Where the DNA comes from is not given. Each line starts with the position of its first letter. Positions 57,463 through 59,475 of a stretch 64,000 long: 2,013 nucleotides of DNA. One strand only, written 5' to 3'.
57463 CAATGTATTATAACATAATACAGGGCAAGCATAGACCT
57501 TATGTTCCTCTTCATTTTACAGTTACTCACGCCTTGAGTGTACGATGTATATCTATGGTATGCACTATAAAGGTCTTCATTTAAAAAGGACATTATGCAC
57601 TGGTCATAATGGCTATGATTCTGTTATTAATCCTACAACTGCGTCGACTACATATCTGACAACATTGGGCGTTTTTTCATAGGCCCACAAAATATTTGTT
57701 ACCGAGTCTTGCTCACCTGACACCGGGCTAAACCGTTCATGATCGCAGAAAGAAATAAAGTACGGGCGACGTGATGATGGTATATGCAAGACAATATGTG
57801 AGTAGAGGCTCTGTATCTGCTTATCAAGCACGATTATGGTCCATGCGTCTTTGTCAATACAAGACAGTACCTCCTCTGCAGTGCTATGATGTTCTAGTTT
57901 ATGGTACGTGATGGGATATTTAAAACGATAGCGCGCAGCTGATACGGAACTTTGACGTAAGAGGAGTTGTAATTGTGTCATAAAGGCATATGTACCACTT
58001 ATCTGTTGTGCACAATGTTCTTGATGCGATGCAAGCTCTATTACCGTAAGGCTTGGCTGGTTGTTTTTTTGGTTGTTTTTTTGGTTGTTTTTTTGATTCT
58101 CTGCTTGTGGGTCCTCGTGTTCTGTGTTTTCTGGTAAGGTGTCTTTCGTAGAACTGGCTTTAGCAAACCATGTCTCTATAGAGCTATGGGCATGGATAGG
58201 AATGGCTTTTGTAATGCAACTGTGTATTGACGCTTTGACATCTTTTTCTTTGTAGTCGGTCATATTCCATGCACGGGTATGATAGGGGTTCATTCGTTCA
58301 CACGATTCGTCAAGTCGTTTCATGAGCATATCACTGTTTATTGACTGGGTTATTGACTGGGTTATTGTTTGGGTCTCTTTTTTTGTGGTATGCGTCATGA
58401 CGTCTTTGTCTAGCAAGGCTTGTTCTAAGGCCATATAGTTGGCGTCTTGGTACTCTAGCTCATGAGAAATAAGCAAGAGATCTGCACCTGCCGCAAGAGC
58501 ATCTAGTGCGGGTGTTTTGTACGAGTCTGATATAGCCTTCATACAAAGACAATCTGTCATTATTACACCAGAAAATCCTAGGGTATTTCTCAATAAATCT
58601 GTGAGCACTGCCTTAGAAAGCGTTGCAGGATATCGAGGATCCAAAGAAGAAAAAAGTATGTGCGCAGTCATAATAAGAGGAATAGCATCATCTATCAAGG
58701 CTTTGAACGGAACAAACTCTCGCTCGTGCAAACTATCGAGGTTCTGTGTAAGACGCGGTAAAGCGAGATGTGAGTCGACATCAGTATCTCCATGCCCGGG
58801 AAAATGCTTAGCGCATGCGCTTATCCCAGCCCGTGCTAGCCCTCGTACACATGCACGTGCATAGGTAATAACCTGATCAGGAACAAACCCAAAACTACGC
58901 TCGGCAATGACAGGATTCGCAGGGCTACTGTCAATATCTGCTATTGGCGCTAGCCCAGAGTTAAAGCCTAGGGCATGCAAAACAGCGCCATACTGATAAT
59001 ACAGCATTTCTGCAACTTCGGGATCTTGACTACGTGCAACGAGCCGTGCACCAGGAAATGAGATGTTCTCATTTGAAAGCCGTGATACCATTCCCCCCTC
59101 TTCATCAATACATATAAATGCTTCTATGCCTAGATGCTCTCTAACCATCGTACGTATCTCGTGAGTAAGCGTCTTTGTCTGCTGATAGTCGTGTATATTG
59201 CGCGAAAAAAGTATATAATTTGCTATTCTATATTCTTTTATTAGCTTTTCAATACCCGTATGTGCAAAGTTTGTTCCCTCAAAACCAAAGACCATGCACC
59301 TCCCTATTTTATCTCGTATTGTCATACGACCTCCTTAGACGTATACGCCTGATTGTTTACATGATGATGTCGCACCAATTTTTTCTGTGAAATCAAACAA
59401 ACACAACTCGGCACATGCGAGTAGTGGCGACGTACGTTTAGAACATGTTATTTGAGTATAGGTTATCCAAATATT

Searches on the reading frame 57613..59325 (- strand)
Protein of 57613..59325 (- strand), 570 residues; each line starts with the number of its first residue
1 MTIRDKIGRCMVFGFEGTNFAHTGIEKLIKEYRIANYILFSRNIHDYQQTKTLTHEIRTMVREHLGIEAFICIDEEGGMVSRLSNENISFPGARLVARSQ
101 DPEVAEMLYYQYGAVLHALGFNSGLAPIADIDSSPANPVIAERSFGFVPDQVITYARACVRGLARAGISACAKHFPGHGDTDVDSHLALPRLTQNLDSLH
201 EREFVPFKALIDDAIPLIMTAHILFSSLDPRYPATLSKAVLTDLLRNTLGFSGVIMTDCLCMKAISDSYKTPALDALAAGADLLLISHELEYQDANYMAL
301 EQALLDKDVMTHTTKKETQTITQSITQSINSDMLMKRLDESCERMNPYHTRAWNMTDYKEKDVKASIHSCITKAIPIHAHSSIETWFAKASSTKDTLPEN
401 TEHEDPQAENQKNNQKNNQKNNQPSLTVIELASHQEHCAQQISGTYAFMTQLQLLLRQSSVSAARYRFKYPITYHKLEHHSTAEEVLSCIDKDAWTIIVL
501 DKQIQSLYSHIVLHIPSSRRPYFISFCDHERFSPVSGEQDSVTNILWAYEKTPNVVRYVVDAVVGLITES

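Call 91: search_protein_families(library=pfam, proteins=[window:57613-59325:-], max_evalue=0.0001)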
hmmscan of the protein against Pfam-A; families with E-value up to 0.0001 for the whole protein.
window:57613-59325:- (570 aa): 1 family
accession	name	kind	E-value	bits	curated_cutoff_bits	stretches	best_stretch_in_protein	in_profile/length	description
PF00933.27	Glyco_hydro_3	-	1e-67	229.3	27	1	3-304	2-296/316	Glycosyl hydrolase family 3 N terminal domain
